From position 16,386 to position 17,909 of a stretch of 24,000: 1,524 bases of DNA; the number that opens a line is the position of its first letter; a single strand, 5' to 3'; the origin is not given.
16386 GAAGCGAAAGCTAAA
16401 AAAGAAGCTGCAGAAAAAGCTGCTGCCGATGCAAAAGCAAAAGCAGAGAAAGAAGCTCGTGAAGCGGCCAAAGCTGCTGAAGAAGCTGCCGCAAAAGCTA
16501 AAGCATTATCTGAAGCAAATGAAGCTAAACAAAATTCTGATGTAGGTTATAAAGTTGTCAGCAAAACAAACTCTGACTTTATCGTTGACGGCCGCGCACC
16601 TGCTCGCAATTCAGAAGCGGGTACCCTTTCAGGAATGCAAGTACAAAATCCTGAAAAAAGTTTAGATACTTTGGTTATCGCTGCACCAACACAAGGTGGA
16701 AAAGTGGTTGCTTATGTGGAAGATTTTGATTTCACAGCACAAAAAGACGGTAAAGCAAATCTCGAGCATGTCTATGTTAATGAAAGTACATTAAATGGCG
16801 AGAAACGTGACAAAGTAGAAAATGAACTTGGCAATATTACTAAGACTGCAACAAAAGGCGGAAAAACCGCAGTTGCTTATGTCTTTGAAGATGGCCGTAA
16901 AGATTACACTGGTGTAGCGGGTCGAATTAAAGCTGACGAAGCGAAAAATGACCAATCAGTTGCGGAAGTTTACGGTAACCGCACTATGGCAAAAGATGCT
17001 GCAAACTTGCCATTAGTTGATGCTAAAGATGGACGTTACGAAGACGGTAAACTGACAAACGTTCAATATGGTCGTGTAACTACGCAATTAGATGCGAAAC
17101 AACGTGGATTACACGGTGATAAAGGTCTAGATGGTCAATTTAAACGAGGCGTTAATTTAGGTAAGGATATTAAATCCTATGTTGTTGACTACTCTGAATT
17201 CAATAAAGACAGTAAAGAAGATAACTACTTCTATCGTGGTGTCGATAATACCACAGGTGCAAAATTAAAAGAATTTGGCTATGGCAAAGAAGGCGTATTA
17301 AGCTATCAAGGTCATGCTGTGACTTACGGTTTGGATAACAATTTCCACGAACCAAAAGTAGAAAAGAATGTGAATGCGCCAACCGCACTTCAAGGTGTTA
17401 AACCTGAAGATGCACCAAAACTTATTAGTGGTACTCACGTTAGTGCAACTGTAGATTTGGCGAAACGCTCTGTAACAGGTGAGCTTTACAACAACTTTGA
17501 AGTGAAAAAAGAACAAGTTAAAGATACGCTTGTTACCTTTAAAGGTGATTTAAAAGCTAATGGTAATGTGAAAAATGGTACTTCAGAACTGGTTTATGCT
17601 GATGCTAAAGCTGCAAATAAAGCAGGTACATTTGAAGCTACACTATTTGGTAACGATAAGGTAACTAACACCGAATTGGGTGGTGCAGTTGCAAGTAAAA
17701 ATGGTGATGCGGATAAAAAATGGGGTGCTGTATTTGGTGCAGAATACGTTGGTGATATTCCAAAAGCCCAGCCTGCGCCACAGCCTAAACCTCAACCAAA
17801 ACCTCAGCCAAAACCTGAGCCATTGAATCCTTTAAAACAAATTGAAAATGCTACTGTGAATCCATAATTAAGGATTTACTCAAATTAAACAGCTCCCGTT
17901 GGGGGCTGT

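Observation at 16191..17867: Unusual three-part surface lipoprotein: lipobox, long Ala/Lys/Glu stalk, TbpB-type handle plus barrel, and a Pro-rich tail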

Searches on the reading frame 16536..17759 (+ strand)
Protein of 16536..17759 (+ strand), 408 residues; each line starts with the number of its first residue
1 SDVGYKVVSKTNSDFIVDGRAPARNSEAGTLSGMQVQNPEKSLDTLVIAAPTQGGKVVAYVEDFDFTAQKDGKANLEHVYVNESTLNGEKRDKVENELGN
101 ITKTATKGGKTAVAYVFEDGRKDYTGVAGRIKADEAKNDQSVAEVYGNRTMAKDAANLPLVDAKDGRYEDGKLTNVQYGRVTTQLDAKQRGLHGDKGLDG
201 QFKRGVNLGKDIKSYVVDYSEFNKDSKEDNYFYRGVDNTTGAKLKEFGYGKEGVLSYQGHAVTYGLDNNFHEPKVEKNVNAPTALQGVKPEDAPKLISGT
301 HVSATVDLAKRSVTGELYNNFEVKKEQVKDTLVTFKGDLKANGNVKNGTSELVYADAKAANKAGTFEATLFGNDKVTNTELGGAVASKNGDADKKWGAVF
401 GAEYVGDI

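Call 6: find_homologous_proteins(query=window:16536-17759:+, max_evalue=0.001)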
Query seq(408 aa) (408 aa): 251 proteins with E <= 0.001 among 5095 candidates; the best 120 are listed.
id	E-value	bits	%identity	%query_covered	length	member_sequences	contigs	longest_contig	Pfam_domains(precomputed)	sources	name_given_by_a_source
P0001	5.8e-178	610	71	100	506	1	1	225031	PF01298.25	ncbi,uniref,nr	ncbi:transferrin-binding protein-like solute binding protein [Spirabiliibacterium falconis]|uniref:t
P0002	7.3e-109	383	54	99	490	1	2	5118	PF01298.25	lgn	-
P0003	6.3e-97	343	50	99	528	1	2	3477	PF01298.25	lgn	-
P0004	1.0e-96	343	51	100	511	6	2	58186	PF01298.25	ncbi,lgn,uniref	ncbi:transferrin-binding protein-like solute binding protein [Avibacterium avium]|uniref:transferrin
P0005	1.2e-93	332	50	100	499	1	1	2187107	PF01298.25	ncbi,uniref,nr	ncbi:transferrin-binding protein-like solute binding protein [Avibacterium avium]|uniref:Transferrin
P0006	2.4e-90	322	50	100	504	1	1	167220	PF01298.25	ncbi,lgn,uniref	ncbi:transferrin-binding protein-like solute binding protein [Avibacterium avium]|uniref:transferrin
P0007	9.0e-57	211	38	99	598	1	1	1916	-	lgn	-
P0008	2.2e-52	197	41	99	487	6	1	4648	PF01298.25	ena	-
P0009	1.9e-50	190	39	99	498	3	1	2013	PF01298.25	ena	-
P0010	4.4e-50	189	39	99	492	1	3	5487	PF01298.25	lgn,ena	-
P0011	4.7e-50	189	39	99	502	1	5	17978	PF01298.25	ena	-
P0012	4.8e-50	189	39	99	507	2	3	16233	PF01298.25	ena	-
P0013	8.3e-50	188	40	100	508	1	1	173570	PF01298.25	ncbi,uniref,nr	ncbi:transferrin-binding protein-like solute binding protein [Aggregatibacter kilianii]|uniref:trans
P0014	1.2e-49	188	40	99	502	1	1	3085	PF01298.25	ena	-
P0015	1.0e-48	185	40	99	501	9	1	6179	PF01298.25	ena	-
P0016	1.3e-48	184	39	91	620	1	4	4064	PF01298.25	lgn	-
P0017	2.7e-48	183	40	99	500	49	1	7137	PF01298.25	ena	-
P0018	5.6e-47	179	38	99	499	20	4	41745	PF01298.25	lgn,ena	-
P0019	6.8e-47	179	39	99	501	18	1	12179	PF01298.25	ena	-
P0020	3.3e-46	176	37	98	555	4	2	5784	PF01298.25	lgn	-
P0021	3.3e-46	176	39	91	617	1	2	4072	PF01298.25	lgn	-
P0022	1.0e-45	175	38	98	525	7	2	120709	PF01298.25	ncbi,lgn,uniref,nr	ncbi:transferrin-binding protein-like solute binding protein [Pasteurella caecimuris]|uniref:transfe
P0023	1.8e-45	174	36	99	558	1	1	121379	PF01298.25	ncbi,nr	ncbi:hypothetical protein A1D22_01455 [Pasteurellaceae bacterium LFhippo2]|nr:hypothetical protein [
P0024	5.2e-45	172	39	91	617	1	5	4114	PF01298.25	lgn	-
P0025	6.7e-45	172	40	64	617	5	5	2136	PF01298.25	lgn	-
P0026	7.2e-45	172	40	91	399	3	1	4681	PF01298.25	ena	-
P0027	8.1e-45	172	38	98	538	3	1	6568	PF01298.25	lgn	-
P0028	9.3e-45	171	37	99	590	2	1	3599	PF01298.25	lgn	-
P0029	1.5e-44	171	39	99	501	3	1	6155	PF01298.25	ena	-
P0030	3.4e-44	170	35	98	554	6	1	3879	PF01298.25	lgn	-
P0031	1.6e-43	167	35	98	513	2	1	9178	PF01298.25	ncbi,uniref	ncbi:transferrin-binding protein-like solute binding protein, partial [Rodentibacter genomosp. 2]|un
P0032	1.6e-43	167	41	65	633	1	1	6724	PF01298.25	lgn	-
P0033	4.9e-43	166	41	64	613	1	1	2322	PF01298.25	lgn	-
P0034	5.1e-43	166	36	99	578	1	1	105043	PF01298.25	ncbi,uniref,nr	ncbi:hypothetical protein B0187_08780 [Haemophilus paracuniculus]|uniref:Transferrin-binding protein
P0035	6.9e-43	165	35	99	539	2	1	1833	PF01298.25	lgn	-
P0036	2.1e-42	164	38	99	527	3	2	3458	PF01298.25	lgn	-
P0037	3.0e-42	163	36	98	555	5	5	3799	PF01298.25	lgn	-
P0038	9.0e-42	162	39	99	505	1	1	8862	PF01298.25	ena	-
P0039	1.2e-41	161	36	98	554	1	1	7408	PF01298.25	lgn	-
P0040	3.7e-41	160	40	64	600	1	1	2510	PF01298.25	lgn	-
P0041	4.3e-41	159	37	99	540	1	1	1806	PF01298.25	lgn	-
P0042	1.8e-40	157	40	67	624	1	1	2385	PF01298.25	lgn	-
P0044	1.2e-39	155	38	99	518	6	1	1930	PF01298.25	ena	-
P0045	1.7e-39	154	35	90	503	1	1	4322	PF01298.25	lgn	-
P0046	2.0e-39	154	36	99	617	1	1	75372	PF01298.25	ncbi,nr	ncbi:MAG: transferrin-binding protein-like solute binding protein, partial [Cardiobacteriaceae bacte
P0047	2.5e-39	154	38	99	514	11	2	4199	PF01298.25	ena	-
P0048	3.0e-39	153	38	100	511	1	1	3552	PF01298.25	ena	-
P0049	3.9e-39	153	37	99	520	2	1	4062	PF01298.25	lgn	-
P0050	4.1e-39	153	39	99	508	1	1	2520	PF01298.25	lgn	-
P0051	4.5e-39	153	37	99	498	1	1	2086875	PF01298.25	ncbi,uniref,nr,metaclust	ncbi:unnamed protein product [Haemophilus parainfluenzae T3T1]|uniref:Transferrin-binding protein B 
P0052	6.2e-39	152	37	90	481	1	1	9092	PF01298.25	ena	-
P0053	7.0e-39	152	39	99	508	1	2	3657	PF01298.25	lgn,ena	-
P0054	1.0e-38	152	38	90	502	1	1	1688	PF01298.25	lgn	-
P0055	1.1e-38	151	39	99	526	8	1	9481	PF01298.25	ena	-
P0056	1.3e-38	151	33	98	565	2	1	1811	PF01298.25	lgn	-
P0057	1.4e-38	151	35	99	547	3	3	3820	PF01298.25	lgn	-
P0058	2.8e-38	150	38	90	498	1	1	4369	PF01298.25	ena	-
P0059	5.9e-38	149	38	99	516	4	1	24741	PF01298.25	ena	-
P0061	1.1e-37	148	36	98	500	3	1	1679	PF01298.25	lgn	-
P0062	1.1e-37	148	37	90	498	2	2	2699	PF01298.25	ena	-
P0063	1.1e-37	148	37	99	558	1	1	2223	PF01298.25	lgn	-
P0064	1.7e-37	148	38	99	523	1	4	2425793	PF01298.25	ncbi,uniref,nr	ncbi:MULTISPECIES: transferrin-binding protein-like solute binding protein [Rodentibacter]|uniref:tr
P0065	2.0e-37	147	35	99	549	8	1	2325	PF01298.25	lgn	-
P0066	2.1e-37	147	36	99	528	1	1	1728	PF01298.25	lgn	-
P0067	3.0e-37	147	38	99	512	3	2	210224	PF01298.25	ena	-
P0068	3.6e-37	146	37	90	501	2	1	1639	PF01298.25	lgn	-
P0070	4.2e-37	146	37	99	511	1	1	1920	PF01298.25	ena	-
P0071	5.0e-37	146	38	99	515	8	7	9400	PF01298.25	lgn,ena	-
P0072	5.2e-37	146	36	99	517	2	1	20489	PF01298.25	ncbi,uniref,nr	ncbi:transferrin-binding protein-like solute binding protein [Ursidibacter maritimus]|uniref:transfe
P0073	7.7e-37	145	36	98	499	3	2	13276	PF01298.25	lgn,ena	-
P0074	2.1e-36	144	35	98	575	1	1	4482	PF01298.25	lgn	-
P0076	2.5e-36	144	37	99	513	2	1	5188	PF01298.25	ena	-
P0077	2.7e-36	144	35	98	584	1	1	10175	PF01298.25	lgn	-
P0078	2.8e-36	144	37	99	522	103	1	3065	PF01298.25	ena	-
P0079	3.8e-36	143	38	99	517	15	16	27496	PF01298.25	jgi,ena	-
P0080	6.2e-36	142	35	98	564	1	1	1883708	-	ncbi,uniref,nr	ncbi:transferrin-binding protein-like solute binding protein [Actinobacillus genomosp. 2]|uniref:tra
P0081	8.1e-36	142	38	99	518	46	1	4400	PF01298.25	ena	-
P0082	9.4e-36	142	41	64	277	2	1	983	PF01298.25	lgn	-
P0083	1.2e-35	141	38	99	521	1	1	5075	PF01298.25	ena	-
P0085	1.5e-35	141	38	99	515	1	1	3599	PF01298.25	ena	-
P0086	1.8e-35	141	36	100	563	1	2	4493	PF01298.25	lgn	-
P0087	2.1e-35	141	37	99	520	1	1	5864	PF01298.25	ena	-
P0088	2.3e-35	141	36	99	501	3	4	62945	PF01298.25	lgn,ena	-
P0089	2.8e-35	140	37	99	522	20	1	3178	PF01298.25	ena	-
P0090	3.6e-35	140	37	99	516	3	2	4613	PF01298.25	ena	-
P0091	4.0e-35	140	37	99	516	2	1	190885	PF01298.25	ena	-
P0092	4.6e-35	140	34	98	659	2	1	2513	PF01298.25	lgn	-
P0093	6.5e-35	139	37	99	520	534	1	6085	PF01298.25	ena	-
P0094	6.8e-35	139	34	85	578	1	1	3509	PF01298.25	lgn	-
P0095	7.0e-35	139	37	99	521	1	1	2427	PF01298.25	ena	-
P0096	7.9e-35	139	34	99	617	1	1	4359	PF01298.25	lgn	-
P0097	8.3e-35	139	37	99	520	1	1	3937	PF01298.25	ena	-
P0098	9.0e-35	139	36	99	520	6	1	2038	PF01298.25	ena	-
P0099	9.3e-35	139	36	99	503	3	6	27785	PF01298.25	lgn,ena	-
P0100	1.3e-34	138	38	99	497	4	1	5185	PF01298.25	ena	-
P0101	1.4e-34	138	38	99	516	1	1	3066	PF01298.25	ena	-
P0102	1.7e-34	138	38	99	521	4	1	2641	PF01298.25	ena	-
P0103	2.2e-34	137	37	99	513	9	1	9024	PF01298.25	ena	-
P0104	2.4e-34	137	36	99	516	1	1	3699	PF01298.25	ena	-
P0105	2.5e-34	137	36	99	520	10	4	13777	PF01298.25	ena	-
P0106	2.5e-34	137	36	99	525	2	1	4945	PF01298.25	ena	-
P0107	3.0e-34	137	37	99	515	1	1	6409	PF01298.25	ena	-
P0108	3.5e-34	137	36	99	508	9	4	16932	PF01298.25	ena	-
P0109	4.5e-34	136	36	99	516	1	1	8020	PF01298.25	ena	-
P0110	5.5e-34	136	37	99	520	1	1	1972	PF01298.25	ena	-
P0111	5.5e-34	136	36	99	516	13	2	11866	PF01298.25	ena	-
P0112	5.8e-34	136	34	85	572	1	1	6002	PF01298.25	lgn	-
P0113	7.2e-34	136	36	90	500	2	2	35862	PF01298.25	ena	-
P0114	9.1e-34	135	37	99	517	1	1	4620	PF01298.25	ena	-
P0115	9.1e-34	135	37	99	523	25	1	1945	PF01298.25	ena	-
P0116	9.8e-34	135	37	99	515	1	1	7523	PF01298.25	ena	-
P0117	1.0e-33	135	37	99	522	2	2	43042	PF01298.25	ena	-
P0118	1.1e-33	135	37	89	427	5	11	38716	PF01298.25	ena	-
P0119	1.2e-33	135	36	99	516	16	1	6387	PF01298.25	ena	-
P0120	1.4e-33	135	36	99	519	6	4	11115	PF01298.25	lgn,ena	-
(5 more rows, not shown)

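Call 10: search_protein_families(library=pfam, proteins=[P0001, P0004, P0051], max_evalue=10)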
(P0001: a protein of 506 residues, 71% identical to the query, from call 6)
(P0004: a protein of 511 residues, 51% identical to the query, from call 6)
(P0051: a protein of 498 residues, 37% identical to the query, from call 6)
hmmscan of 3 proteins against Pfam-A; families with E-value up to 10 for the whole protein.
P0001 (506 aa): 1 family
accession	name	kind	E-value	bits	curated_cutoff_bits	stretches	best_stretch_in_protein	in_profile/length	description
PF01298.24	TbpB_B_D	-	1.7e-12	48.4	26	1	325-477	3-125/126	C-lobe and N-lobe beta barrels of Tf-binding protein B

P0004 (511 aa): 1 family
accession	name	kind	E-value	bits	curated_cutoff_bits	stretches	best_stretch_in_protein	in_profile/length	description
PF01298.24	TbpB_B_D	-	4.2e-10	40.7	26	1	326-476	4-125/126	C-lobe and N-lobe beta barrels of Tf-binding protein B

P0051 (498 aa): 2 families
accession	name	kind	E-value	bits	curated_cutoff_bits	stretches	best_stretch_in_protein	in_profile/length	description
PF01298.24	TbpB_B_D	-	8.3e-16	59.1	26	1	334-468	4-125/126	C-lobe and N-lobe beta barrels of Tf-binding protein B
PF08794.16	FHBP_C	-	3.4e-05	25.1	28.1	1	334-451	6-96/97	Factor H binding protein, C-terminal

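Call 19: find_encoding_contigs(protein=P0001, flank=8000, max_places=2)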
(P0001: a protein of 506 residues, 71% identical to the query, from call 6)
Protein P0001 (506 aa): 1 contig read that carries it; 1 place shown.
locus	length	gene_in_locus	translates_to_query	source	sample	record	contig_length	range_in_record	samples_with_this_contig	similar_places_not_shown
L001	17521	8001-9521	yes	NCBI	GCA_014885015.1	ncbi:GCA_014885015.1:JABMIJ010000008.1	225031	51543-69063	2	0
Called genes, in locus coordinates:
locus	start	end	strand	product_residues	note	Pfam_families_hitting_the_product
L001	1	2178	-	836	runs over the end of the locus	PF12633:Adenyl_cycl_N, PF01295:Adenylate_cycl, PF26690:Adenylate_cycl_3rd, PF26691:Adenylate_cycl_4th, PF26693:Adenylate_cycl_C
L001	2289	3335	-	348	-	PF00005:ABC_tran, PF13304:AAA_21 (faint), PF08402:TOBE_2 (faint)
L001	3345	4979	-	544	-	PF00528:BPD_transp_1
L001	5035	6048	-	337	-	PF01547:SBP_bac_1, PF13531:SBP_bac_11, PF13416:SBP_bac_8, PF13343:SBP_bac_6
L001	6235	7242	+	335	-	PF02729:OTCace_N, PF00185:OTCace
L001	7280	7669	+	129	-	PF01042:Ribonuc_L-PSP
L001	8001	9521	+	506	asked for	PF01298:TbpB_B_D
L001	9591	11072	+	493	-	PF24575:TPR_Slam, PF04575:SlipAM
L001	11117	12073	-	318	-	PF00056:Ldh_1_N, PF02056:Glyco_hydro_4 (faint), PF02866:Ldh_1_C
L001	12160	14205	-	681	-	PF21226:MalQ_N, PF02446:Glyco_hydro_77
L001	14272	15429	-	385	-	PF00465:Fe-ADH, PF13685:Fe-ADH_2 (weak), PF25137:ADH_Fe_C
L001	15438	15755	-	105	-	PF10084:DUF2322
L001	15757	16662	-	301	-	PF03099:BPL_LplA_LipB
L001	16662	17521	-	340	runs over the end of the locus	PF01565:FAD_binding_4, PF02873:MurB_C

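Call 20: find_encoding_contigs(protein=P0051, flank=8000, max_places=2)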
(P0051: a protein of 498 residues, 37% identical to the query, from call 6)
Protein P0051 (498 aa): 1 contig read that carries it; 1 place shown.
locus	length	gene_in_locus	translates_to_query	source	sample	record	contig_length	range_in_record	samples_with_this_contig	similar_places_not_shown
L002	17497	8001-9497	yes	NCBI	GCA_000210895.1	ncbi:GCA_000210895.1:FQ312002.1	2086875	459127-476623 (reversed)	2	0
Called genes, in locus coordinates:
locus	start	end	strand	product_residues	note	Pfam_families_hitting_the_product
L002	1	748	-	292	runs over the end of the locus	PF00126:HTH_1, PF03466:LysR_substrate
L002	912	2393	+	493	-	PF07991:KARI_N, PF01450:KARI_C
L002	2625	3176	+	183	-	-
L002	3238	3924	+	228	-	PF00849:PseudoU_synth_2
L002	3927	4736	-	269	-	-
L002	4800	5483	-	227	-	PF00300:His_Phos_1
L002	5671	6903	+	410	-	PF01551:Peptidase_M23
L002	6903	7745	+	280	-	PF04748:Polysacc_deac_2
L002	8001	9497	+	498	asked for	PF01298:TbpB_B_D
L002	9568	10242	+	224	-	PF24575:TPR_Slam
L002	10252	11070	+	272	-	PF04575:SlipAM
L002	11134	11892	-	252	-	PF00535:Glycos_transf_2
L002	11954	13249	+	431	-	PF04413:Glycos_transf_N, PF00534:Glycos_transf_1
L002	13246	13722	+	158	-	PF01467:CTP_transf_like, PF08218:Citrate_ly_lig (faint)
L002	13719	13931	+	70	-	-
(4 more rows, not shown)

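Call 43: find_homologous_proteins(query=P0080, max_evalue=1e-10)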
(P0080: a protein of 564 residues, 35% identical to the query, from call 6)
Query P0080 (564 aa): 193 proteins with E <= 1e-10 among 8000 candidates; the best 120 are listed.
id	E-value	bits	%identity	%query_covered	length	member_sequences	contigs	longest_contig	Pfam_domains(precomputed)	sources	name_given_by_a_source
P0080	0.0e+0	1214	100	100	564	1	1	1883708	-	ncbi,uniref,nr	ncbi:transferrin-binding protein-like solute binding protein [Actinobacillus genomosp. 2]|uniref:tra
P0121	8.5e-236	802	85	79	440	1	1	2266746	PF01298.25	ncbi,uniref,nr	ncbi:transferrin-binding protein-like solute binding protein [Actinobacillus arthritidis]|uniref:tra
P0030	6.6e-174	598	55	99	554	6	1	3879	PF01298.25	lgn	-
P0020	1.6e-170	587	56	99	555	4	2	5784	PF01298.25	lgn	-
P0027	7.6e-168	578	57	99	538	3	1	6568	PF01298.25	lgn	-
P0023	1.1e-167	577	54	99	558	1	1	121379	PF01298.25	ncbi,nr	ncbi:hypothetical protein A1D22_01455 [Pasteurellaceae bacterium LFhippo2]|nr:hypothetical protein [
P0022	3.2e-164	566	55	99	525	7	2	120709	PF01298.25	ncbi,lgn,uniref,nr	ncbi:transferrin-binding protein-like solute binding protein [Pasteurella caecimuris]|uniref:transfe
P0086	2.2e-149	517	53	99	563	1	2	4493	PF01298.25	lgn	-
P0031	3.1e-149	516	57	84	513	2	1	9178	PF01298.25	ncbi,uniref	ncbi:transferrin-binding protein-like solute binding protein, partial [Rodentibacter genomosp. 2]|un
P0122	1.7e-142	494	52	84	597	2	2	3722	-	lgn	-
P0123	7.0e-134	466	49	99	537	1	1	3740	PF01298.25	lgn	-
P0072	1.4e-131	458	52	99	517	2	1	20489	PF01298.25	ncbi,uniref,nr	ncbi:transferrin-binding protein-like solute binding protein [Ursidibacter maritimus]|uniref:transfe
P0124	1.1e-129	452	49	99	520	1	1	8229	PF01298.25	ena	-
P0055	3.4e-129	450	48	99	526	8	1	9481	PF01298.25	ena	-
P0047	5.2e-129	450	49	99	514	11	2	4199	PF01298.25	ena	-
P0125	1.6e-128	448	49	93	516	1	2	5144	PF01298.25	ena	-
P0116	4.6e-128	446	49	99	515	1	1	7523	PF01298.25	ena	-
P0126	7.1e-128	446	49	99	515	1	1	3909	PF01298.25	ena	-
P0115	1.5e-127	445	48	99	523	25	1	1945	PF01298.25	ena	-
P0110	2.1e-127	444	50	94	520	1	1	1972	PF01298.25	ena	-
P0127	5.8e-127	443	49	99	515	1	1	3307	PF01298.25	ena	-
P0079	1.1e-126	442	49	93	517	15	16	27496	PF01298.25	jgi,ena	-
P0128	2.9e-126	441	50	99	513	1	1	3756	PF01298.25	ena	-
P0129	4.6e-126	440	49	99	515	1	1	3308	PF01298.25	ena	-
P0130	9.8e-126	439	49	99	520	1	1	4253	PF01298.25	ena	-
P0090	1.2e-125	439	49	99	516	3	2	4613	PF01298.25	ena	-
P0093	1.6e-125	438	50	94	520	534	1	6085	PF01298.25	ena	-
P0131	1.8e-125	438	49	99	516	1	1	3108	PF01298.25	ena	-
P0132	2.0e-125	438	48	93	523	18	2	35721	PF01298.25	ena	-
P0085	3.8e-125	437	49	99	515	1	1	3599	PF01298.25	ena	-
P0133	9.8e-125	436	49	99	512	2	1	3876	PF01298.25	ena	-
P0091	1.6e-124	435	48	99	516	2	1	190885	PF01298.25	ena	-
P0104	2.2e-124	434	48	99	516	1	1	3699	PF01298.25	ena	-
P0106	2.5e-124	434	47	99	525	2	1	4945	PF01298.25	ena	-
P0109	4.5e-124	433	49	99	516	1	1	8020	PF01298.25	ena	-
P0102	6.4e-124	433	50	99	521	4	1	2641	PF01298.25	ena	-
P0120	6.9e-124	433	50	99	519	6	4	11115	PF01298.25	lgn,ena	-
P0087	1.2e-123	432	49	99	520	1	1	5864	PF01298.25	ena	-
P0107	1.8e-123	431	48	99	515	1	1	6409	PF01298.25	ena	-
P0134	2.3e-123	431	49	99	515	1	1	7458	PF01298.25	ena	-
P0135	2.9e-123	431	49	99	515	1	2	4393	PF01298.25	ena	-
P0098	3.8e-123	430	48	94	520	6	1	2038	PF01298.25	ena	-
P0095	8.4e-123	429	48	99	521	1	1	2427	PF01298.25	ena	-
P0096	1.2e-122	429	47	85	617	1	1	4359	PF01298.25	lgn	-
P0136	1.2e-122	429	49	94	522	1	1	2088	PF01298.25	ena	-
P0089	2.3e-122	428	47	99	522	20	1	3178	PF01298.25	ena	-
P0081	3.6e-122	427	49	99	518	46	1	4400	PF01298.25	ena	-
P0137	4.0e-122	427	49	99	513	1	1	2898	PF01298.25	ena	-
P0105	5.6e-122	426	47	99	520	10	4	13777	PF01298.25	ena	-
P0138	5.8e-122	426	49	99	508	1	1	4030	PF01298.25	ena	-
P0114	1.0e-121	426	47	93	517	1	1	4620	PF01298.25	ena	-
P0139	1.9e-121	425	50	99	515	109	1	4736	PF01298.25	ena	-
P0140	5.5e-121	423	49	99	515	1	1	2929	PF01298.25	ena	-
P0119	8.1e-121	423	48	99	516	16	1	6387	PF01298.25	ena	-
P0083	8.1e-121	423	48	94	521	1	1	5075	PF01298.25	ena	-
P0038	1.1e-120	422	48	99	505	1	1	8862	PF01298.25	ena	-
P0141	1.2e-120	422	49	99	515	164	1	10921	PF01298.25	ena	-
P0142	1.2e-120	422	49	99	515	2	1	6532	PF01298.25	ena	-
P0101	1.3e-120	422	48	99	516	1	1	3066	PF01298.25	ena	-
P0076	2.1e-120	421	48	99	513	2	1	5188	PF01298.25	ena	-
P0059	2.2e-120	421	48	99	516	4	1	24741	PF01298.25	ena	-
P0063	1.4e-119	419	47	99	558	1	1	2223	PF01298.25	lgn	-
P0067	2.0e-119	418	47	99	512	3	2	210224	PF01298.25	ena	-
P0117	4.8e-119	417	48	99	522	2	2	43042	PF01298.25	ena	-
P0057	5.6e-119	417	46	99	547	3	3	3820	PF01298.25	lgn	-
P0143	6.9e-119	416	48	99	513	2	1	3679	PF01298.25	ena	-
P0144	1.2e-118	415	47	99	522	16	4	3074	PF01298.25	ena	-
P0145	1.3e-118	415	49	99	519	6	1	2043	PF01298.25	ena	-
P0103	7.4e-118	413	48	99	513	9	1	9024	PF01298.25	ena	-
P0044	2.3e-117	411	46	99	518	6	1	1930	PF01298.25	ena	-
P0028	1.0e-116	409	45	84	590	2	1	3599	PF01298.25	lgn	-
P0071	1.5e-116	408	46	99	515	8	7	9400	PF01298.25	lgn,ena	-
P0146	3.3e-116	407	48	95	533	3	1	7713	PF01298.25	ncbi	-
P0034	3.8e-116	407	46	99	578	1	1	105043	PF01298.25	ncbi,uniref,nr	ncbi:hypothetical protein B0187_08780 [Haemophilus paracuniculus]|uniref:Transferrin-binding protein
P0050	7.6e-116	406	48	99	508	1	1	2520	PF01298.25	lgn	-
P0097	9.7e-116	406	46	99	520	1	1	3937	PF01298.25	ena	-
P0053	1.2e-115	406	48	99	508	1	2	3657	PF01298.25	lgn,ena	-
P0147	3.5e-115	404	48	84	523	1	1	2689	PF01298.25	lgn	-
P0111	1.2e-114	402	46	99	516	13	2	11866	PF01298.25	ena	-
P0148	3.7e-114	401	45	99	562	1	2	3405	PF01298.25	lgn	-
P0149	9.9e-114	399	47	99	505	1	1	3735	PF01298.25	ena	-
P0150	1.4e-113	399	46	99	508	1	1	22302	PF01298.25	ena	-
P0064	5.7e-112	393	44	99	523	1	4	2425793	PF01298.25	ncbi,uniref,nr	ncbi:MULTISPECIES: transferrin-binding protein-like solute binding protein [Rodentibacter]|uniref:tr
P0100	2.2e-111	391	48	96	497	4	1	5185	PF01298.25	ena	-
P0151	7.6e-111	390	45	99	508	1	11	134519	PF01298.25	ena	-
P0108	9.3e-111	389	46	99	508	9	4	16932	PF01298.25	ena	-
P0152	1.8e-110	388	46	99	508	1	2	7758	PF01298.25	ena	-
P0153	2.7e-110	388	45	99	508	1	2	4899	PF08794.17,PF01298.25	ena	-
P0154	8.5e-110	386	46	99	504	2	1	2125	PF01298.25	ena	-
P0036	1.4e-108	382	49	84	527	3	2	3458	PF01298.25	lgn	-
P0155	7.5e-108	380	48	96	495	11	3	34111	PF01298.25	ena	-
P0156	2.7e-107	378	45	99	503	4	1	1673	PF08794.17,PF01298.25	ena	-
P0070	2.4e-106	375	44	94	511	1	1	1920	PF01298.25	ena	-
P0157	2.9e-106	375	45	99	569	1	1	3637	PF01298.25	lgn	-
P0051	4.3e-106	374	45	99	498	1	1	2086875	PF01298.25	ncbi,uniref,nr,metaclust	ncbi:unnamed protein product [Haemophilus parainfluenzae T3T1]|uniref:Transferrin-binding protein B 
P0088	1.1e-105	373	44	94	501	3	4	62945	PF01298.25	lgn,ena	-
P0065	6.1e-104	367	46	95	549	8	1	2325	PF01298.25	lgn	-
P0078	1.1e-103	366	43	99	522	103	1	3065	PF01298.25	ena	-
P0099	1.2e-103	366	44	99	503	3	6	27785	PF01298.25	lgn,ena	-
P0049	3.3e-101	358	43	96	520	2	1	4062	PF01298.25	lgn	-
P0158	9.0e-97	343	42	97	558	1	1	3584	PF01298.25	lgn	-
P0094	1.1e-95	340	44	99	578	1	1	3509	PF01298.25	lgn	-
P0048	1.4e-95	339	47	84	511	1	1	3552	PF01298.25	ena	-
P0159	1.7e-95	339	44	99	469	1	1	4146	PF01298.25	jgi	-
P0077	6.9e-95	337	43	96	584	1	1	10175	PF01298.25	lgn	-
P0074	8.6e-95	337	41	99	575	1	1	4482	PF01298.25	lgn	-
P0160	1.6e-94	336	42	93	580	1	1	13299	PF01298.25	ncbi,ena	-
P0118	1.8e-94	336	49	80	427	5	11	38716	PF01298.25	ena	-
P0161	6.0e-94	334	41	99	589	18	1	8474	PF01298.25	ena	-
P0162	2.5e-93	332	41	96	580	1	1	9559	PF01298.25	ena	-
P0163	2.8e-93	332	42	99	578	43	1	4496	PF01298.25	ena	-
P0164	4.7e-93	331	47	80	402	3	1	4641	PF01298.25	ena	-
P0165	9.9e-93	330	42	94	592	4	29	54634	PF01298.25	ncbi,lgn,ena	-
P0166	1.4e-92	329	41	96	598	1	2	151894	PF01298.25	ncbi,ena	-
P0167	2.6e-92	329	43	94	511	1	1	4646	PF01298.25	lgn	-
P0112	4.9e-92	328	44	99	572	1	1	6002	PF01298.25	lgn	-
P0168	7.6e-91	324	42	93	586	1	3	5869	PF01298.25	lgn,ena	-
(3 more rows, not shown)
